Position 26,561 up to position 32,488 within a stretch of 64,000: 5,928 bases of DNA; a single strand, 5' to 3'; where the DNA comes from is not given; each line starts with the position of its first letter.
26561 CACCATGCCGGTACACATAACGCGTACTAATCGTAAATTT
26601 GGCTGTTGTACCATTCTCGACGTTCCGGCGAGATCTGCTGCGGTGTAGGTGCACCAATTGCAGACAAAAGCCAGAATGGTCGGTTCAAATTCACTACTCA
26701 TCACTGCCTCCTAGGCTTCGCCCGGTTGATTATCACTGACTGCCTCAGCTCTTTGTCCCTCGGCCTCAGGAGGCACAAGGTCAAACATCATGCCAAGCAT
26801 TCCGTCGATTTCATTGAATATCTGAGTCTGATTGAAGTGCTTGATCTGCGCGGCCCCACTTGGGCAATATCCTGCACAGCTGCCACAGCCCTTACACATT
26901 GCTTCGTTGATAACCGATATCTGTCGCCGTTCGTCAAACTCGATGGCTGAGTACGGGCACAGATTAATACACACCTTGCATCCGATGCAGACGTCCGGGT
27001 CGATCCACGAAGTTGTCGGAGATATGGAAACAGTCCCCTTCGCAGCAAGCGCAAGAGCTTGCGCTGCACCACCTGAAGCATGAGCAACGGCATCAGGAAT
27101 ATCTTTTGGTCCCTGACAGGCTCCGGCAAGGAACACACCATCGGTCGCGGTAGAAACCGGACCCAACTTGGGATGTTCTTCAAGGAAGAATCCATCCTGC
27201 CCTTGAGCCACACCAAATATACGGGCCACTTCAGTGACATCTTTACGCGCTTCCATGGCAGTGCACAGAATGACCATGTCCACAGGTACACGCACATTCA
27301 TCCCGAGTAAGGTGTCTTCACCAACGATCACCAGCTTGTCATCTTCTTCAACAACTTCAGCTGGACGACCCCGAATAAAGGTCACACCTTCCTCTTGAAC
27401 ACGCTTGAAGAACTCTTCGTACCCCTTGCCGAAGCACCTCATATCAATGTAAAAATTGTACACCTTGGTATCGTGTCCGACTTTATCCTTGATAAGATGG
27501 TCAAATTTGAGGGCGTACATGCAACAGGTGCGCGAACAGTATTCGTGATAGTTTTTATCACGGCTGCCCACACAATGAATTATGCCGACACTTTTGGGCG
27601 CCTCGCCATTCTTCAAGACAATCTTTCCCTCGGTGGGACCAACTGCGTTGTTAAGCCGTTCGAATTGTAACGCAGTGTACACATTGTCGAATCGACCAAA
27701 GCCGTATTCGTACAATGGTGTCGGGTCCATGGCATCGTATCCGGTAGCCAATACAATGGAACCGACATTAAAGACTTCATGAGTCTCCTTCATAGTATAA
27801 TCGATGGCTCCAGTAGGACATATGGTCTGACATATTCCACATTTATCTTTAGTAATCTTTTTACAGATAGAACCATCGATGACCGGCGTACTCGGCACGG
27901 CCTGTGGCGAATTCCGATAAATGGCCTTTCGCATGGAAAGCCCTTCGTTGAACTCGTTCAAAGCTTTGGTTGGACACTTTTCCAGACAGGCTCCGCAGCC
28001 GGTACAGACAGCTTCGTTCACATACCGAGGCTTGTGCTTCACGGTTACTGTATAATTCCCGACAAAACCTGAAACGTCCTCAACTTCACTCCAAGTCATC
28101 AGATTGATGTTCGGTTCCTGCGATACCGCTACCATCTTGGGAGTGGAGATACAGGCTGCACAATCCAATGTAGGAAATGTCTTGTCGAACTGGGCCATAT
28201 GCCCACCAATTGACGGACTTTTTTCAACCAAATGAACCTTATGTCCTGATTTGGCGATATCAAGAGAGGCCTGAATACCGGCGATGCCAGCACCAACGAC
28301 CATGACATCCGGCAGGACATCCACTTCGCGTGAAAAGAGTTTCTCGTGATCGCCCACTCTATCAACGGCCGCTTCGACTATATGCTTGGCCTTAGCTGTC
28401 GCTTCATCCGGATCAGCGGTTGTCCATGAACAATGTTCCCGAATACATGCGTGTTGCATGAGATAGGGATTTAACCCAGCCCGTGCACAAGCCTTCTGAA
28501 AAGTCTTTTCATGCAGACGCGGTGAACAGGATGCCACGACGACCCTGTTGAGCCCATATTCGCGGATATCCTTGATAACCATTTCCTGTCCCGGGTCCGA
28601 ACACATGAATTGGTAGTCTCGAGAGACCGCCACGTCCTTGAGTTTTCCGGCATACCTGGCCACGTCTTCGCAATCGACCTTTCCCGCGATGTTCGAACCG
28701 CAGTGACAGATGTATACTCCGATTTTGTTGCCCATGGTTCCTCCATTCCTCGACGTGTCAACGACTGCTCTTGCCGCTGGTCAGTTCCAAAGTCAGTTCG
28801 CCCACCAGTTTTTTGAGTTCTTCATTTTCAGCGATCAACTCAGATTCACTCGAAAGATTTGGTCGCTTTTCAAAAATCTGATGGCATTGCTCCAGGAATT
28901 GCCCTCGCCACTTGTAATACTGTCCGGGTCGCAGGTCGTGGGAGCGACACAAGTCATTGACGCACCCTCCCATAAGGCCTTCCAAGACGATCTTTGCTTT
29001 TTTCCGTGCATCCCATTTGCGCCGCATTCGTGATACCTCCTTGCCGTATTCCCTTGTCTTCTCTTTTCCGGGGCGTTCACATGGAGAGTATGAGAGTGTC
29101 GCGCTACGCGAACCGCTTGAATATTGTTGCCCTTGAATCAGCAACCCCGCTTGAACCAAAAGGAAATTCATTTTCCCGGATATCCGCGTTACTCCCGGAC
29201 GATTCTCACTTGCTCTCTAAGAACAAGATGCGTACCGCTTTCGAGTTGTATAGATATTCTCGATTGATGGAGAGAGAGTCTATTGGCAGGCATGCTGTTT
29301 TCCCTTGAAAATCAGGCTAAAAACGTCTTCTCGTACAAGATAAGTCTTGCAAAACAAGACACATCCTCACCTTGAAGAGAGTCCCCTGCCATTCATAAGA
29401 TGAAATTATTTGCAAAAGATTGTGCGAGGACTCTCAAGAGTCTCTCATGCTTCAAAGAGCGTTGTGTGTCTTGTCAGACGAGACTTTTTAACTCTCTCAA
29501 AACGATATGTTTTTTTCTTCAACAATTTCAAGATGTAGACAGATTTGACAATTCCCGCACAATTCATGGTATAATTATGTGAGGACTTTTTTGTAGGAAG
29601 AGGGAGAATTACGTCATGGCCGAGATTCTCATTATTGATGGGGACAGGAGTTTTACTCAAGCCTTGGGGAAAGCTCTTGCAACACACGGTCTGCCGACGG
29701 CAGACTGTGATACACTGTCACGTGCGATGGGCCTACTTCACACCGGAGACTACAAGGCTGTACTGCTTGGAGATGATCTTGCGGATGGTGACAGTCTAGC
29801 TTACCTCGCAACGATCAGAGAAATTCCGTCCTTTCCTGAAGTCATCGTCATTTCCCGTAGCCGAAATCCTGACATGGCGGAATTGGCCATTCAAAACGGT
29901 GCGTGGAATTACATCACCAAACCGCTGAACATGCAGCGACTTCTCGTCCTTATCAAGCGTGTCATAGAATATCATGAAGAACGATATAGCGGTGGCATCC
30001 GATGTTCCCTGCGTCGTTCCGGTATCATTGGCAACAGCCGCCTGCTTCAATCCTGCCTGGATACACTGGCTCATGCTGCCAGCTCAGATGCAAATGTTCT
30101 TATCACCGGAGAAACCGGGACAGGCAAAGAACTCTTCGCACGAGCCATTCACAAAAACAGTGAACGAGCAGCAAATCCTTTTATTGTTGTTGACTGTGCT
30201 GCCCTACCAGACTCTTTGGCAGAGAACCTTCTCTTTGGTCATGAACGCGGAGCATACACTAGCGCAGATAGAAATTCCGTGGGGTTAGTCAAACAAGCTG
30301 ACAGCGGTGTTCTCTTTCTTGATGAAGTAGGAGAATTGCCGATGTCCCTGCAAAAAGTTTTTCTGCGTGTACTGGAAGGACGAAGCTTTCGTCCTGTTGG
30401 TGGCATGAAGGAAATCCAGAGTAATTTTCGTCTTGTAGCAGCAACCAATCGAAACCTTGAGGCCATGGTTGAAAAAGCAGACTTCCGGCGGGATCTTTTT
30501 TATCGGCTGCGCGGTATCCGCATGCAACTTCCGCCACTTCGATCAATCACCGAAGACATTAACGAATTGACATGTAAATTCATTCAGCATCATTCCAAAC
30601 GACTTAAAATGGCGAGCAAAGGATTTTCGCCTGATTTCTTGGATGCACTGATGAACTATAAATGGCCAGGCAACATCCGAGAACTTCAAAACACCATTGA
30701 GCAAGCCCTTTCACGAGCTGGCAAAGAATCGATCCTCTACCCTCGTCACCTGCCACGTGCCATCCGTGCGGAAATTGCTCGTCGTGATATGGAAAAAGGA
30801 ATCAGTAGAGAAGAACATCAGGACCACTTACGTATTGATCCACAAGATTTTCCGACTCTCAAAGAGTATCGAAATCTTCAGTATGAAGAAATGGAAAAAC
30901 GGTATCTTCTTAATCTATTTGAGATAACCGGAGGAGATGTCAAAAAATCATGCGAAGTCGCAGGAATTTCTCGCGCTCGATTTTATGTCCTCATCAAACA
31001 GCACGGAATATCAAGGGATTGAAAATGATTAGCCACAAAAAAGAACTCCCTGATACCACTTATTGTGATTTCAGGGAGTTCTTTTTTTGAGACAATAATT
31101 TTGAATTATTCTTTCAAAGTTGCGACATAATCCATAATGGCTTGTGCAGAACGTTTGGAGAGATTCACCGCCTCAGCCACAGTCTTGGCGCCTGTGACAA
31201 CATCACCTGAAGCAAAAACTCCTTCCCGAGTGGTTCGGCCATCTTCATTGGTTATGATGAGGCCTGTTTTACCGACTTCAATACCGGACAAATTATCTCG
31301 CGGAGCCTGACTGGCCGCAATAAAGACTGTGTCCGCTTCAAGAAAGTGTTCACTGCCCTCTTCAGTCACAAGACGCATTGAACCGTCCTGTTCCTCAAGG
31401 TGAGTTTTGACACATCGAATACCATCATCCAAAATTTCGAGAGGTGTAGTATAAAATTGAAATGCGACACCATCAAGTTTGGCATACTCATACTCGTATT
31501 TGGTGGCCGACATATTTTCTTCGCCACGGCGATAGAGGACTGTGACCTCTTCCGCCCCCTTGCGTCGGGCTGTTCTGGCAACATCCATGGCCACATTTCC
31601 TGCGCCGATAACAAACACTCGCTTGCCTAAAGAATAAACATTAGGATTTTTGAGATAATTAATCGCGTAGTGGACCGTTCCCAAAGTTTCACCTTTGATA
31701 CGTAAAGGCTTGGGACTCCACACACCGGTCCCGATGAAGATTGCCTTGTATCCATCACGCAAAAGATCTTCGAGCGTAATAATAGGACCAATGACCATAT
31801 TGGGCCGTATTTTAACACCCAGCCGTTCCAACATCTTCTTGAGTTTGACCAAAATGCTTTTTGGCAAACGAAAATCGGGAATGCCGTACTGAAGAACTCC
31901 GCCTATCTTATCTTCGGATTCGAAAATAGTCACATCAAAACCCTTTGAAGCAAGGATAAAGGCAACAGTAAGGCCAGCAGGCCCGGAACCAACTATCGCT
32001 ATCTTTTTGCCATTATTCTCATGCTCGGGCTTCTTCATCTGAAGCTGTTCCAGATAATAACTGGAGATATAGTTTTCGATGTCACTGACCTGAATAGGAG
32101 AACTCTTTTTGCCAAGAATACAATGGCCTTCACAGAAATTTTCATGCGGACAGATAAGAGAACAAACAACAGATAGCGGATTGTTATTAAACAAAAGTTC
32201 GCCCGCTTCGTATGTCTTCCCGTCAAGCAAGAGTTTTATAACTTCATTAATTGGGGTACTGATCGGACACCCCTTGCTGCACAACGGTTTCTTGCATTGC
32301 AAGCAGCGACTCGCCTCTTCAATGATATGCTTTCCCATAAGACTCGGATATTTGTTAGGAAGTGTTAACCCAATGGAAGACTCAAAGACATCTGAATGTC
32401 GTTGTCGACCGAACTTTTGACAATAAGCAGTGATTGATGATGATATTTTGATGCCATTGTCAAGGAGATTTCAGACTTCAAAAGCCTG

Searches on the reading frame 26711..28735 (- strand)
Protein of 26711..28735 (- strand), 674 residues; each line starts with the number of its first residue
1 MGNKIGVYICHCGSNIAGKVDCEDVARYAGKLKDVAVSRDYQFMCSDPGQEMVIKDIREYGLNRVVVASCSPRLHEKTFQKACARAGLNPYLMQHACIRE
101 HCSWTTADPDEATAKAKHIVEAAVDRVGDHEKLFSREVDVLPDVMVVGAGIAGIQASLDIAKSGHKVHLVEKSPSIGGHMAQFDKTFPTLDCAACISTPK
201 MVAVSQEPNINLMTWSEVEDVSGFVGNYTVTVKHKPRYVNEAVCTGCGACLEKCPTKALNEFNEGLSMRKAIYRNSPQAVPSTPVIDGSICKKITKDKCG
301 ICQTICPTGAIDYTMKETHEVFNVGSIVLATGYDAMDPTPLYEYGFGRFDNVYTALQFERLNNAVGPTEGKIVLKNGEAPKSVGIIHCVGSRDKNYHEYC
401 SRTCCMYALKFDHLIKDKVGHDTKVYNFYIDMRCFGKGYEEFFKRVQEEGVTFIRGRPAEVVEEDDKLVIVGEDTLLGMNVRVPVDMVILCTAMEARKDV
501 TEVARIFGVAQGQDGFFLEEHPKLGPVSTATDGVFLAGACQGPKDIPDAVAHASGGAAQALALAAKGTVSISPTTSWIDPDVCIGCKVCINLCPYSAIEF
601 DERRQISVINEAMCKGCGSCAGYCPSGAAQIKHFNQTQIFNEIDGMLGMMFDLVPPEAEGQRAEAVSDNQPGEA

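Call 5: search_protein_families(library=pfam, proteins=[window:26711-28735:-], max_evalue=0.01)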
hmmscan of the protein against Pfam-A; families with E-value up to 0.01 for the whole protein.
window:26711-28735:- (674 aa): 21 families
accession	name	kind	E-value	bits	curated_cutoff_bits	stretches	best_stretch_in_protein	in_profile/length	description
PF00037.32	Fer4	-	2.8e-22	78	21.1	4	578-599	3-24/24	4Fe-4S binding domain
PF12838.12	Fer4_7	-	1.1e-15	58.2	27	3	583-628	2-52/52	4Fe-4S dicluster domain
PF13484.11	Fer4_16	-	3.6e-13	50.5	30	1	244-308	2-65/66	4Fe-4S double cluster binding domain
PF13237.11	Fer4_10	-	2.2e-12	47.2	25.5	2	577-625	3-53/53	4Fe-4S dicluster domain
PF14697.11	Fer4_21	-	2.4e-12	47.2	35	1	577-626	2-53/59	4Fe-4S dicluster domain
PF07992.20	Pyr_redox_2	-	1.1e-11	45.2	26.1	2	143-219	2-58/291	Pyridine nucleotide-disulphide oxidoreductase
PF12797.12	Fer4_2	-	1.1e-11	44.3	24.5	3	577-595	4-22/22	4Fe-4S binding domain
PF12837.12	Fer4_6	-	2.2e-11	43.6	25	4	578-598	4-24/24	4Fe-4S binding domain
PF13187.11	Fer4_9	-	7.1e-10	39.2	27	2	583-628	2-51/52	4Fe-4S dicluster domain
PF12831.13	FAD_oxidored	-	7.4e-09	35.8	27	1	143-181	1-39/416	FAD dependent oxidoreductase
PF25160.1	LdpA_Fe-S-bd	-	3.1e-08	33.7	27.6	1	587-629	7-43/49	LdpA Fe-S cluster-binding domain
PF13450.12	NAD_binding_8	-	5.9e-08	33.3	21.9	1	146-194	1-49/68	NAD(P)-binding Rossmann-like domain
PF01266.30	DAO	-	7.3e-08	32.8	27.9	1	143-178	1-36/353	FAD dependent oxidoreductase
PF00890.30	FAD_binding_2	-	3.7e-07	30.1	20.4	1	143-181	1-39/414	FAD binding domain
PF01134.28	GIDA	-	8.1e-06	25.6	22.1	1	143-181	1-29/391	Glucose inhibited division protein A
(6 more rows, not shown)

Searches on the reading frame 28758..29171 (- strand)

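Call 45: search_protein_families(library=pfam, proteins=[window:28758-29171:-], max_evalue=0.001)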
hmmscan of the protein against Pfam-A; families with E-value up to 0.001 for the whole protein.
window:28758-29171:- (137 aa): 1 family
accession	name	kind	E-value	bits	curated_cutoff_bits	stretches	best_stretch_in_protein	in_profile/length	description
PF01527.26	HTH_Tnp_1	-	2.5e-10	40.9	24.1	1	49-122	3-70/75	Transposase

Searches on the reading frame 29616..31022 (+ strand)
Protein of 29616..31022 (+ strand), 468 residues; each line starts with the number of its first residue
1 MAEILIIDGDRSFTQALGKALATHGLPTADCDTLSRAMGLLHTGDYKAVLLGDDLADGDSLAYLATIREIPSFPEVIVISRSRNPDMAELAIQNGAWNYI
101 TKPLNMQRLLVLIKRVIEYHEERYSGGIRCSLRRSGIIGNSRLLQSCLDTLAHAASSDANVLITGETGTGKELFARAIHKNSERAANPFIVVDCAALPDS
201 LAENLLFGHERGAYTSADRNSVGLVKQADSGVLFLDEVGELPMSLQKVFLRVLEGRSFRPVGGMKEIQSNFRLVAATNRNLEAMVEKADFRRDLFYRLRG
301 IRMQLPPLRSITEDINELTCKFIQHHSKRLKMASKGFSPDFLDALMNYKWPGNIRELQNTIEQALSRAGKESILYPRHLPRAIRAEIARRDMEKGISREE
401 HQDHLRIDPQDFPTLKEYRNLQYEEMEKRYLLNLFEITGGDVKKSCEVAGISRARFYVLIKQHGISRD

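Call 45: search_protein_families(library=pfam, proteins=[window:29616-31022:+], max_evalue=0.001)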
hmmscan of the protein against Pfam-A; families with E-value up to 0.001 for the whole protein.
window:29616-31022:+ (468 aa): 8 families
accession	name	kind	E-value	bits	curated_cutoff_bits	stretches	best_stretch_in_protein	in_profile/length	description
PF00158.32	Sigma54_activat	-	4e-63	212.5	20.2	1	137-303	1-167/168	Sigma-54 interaction domain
PF14532.12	Sigma54_activ_2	-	1e-24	87.8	25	1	138-308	1-138/138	Sigma-54 interaction domain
PF25601.1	AAA_lid_14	-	2.9e-20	72.3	27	1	312-389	4-80/87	AAA+ ATPase lid domain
PF00072.30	Response_reg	-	3.7e-13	50.1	30.2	1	4-113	1-110/111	Response regulator receiver domain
PF07724.20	AAA_2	-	1.2e-07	32.4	27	1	159-343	4-161/166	AAA domain (Cdc48 subfamily)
PF07728.20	AAA_5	-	1.2e-07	32.2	22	1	160-281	1-125/139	AAA domain (dynein-related subfamily)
PF00004.35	AAA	-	2.4e-06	28.5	21.2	1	161-291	1-120/131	ATPase family associated with various cellular activities (AAA)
PF01078.27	Mg_chelatase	-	5.6e-06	26.3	20.3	0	221-279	98-158/207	Magnesium chelatase, subunit ChlI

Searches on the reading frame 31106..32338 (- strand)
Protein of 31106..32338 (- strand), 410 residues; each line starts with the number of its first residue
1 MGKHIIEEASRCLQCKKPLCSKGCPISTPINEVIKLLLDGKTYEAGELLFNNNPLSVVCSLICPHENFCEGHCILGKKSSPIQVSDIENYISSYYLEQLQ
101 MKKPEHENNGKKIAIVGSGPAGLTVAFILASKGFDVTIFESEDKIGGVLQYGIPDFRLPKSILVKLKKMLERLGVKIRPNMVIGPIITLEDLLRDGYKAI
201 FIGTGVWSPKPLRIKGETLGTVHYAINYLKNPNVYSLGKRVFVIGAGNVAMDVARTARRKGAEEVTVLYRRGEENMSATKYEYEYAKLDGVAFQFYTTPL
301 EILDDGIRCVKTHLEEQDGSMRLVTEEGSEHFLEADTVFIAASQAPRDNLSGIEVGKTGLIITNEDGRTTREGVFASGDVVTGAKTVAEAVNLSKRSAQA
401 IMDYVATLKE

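Call 45: search_protein_families(library=pfam, proteins=[window:31106-32338:-], max_evalue=0.001)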
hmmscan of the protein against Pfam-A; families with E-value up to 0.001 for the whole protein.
window:31106-32338:- (410 aa): 20 families
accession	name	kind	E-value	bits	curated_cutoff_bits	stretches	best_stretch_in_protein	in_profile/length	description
PF07992.20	Pyr_redox_2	-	5.7e-39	134.7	26.1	2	112-391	2-288/291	Pyridine nucleotide-disulphide oxidoreductase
PF14691.11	Fer4_20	-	1e-27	96.6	25.8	1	4-97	16-110/113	Dihydroprymidine dehydrogenase domain II, 4Fe-4S cluster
PF13738.12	Pyr_redox_3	-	2e-14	54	30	1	199-378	127-305/305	Pyridine nucleotide-disulphide oxidoreductase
PF00070.33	Pyr_redox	-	2.8e-11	44.2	22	1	240-306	1-70/82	Pyridine nucleotide-disulphide oxidoreductase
PF13450.12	NAD_binding_8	-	1.8e-10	41.4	21.9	1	115-148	1-34/68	NAD(P)-binding Rossmann-like domain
PF01266.30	DAO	-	8.6e-09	35.8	27.9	1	112-146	1-35/353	FAD dependent oxidoreductase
PF00743.25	FMO-like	-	1.7e-07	30.5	22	0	226-277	173-221/532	Flavin-binding monooxygenase-like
PF02826.25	2-Hacid_dh_C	-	3.9e-07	30.1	25.1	0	238-291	36-88/178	D-isomer specific 2-hydroxyacid dehydrogenase, NAD binding domain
PF01946.23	Thi4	-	3.9e-06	26.7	26.2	1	112-156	19-64/235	Thi4 family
PF01488.26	Shikimate_DH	-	4.9e-06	27.1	24.3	0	238-275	12-49/138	Shikimate / quinate 5-dehydrogenase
PF13241.12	NAD_binding_7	-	1.3e-05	26.2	22.1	0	238-298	7-69/104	Putative NAD(P)-binding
PF13434.12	Lys_Orn_oxgnase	-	3.3e-05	23.6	21.3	0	198-289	149-241/339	L-lysine 6-monooxygenase/L-ornithine 5-monooxygenase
PF03486.20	HI0933_like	-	3.7e-05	23.7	50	1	112-146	2-36/244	HI0933-like protein Rossmann domain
PF03807.23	F420_oxidored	-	3.8e-05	24.7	21.6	0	241-284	2-45/94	NADP oxidoreductase coenzyme F420-dependent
PF00890.30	FAD_binding_2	-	4e-05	23.4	20.4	1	113-149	2-38/414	FAD binding domain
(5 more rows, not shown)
